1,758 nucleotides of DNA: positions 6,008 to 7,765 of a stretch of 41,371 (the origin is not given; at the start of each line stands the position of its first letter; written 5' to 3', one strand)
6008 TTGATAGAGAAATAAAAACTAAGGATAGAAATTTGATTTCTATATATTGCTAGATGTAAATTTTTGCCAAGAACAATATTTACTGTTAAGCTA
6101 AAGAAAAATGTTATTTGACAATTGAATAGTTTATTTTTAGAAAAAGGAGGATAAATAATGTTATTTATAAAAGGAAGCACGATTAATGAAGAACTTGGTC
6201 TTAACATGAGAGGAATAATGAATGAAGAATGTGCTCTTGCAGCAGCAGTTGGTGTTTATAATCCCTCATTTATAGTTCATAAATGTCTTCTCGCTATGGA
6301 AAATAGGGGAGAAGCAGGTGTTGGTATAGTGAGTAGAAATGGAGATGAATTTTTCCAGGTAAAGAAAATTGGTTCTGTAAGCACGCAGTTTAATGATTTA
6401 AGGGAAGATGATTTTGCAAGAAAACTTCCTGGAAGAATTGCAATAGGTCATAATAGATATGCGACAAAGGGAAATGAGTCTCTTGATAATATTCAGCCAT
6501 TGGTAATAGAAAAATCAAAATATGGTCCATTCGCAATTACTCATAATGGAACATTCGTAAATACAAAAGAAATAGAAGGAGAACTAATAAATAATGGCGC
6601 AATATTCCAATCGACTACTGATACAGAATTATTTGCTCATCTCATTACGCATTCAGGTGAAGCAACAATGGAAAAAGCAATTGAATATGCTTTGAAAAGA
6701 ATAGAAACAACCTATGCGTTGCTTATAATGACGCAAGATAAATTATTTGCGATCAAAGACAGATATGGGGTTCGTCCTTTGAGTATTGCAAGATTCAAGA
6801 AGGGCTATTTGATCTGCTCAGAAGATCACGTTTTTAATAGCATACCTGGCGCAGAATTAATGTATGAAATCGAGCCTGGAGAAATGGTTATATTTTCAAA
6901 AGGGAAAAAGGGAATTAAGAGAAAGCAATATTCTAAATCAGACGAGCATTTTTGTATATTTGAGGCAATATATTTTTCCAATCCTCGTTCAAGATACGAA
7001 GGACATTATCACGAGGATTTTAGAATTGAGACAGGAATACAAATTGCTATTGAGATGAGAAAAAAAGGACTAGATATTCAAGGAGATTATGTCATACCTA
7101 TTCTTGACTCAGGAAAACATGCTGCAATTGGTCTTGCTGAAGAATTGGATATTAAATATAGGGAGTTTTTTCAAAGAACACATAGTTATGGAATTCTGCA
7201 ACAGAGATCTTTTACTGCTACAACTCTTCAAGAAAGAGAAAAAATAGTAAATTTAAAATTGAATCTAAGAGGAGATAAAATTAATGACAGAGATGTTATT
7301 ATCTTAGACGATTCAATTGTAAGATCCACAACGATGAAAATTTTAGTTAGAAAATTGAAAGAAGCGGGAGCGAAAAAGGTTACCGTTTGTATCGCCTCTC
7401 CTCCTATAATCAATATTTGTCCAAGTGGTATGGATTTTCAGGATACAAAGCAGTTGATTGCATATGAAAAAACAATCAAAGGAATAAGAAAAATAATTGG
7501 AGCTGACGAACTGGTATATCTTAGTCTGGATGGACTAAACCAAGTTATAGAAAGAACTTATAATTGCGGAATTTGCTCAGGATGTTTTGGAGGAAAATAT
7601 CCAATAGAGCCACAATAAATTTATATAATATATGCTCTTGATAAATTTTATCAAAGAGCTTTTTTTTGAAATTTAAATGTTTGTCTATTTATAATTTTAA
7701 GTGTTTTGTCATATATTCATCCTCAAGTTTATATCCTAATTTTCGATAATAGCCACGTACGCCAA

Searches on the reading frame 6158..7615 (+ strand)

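Call 58: search_protein_families(library=pfam, proteins=[window:6158-7615:+], max_evalue=0.00001)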
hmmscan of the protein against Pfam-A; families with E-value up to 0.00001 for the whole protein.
window:6158-7615:+ (486 aa): 2 families
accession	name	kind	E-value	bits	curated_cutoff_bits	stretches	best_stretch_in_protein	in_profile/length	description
PF13522.11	GATase_6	-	3.1e-17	63.2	27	1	91-220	9-128/130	Glutamine amidotransferase domain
PF13537.11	GATase_7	-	1.4e-16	61.1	25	1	106-225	7-120/123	Glutamine amidotransferase domain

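Call 60: search_protein_families(library=ncbifam, proteins=[window:6158-7615:+], max_evalue=0.00001)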
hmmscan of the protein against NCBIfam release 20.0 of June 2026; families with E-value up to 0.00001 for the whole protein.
window:6158-7615:+ (486 aa): 8 families
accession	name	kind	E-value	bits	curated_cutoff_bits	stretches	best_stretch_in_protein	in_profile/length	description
TIGR01134.1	purF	equivalog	2.3e-87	294.2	350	1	37-482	13-432/432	amidophosphoribosyltransferase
NF001484.0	PRK00331.1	subfamily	8.7e-30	103.7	381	1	25-264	2-234/601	isomerizing glutamine--fructose-6-phosphate transaminase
TIGR01135.1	glmS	equivalog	8.5e-27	93.9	418.05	1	25-282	1-251/607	glutamine--fructose-6-phosphate transaminase (isomerizing)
TIGR01536.1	asn_synth_AEB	equivalog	3.8e-16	59.2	267.1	1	93-235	45-171/517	asparagine synthase (glutamine-hydrolyzing)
TIGR03108.1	eps_aminotran_1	hypoth_equivalog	6.2e-10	38.4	816.9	1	94-222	44-162/628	XrtA/PEP-CTERM system amidotransferase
TIGR03104.1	trio_amidotrans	equivalog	4.7e-09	35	570.1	1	74-215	23-154/589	N-acetylglutaminylglutamine amidotransferase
NF006949.0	PRK09431.1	equivalog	1.5e-06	27.1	499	1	94-249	44-186/554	asparagine synthase B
TIGR01251.1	ribP_PPkin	subfamily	4.8e-06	25.7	113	1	371-415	205-248/309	ribose-phosphate diphosphokinase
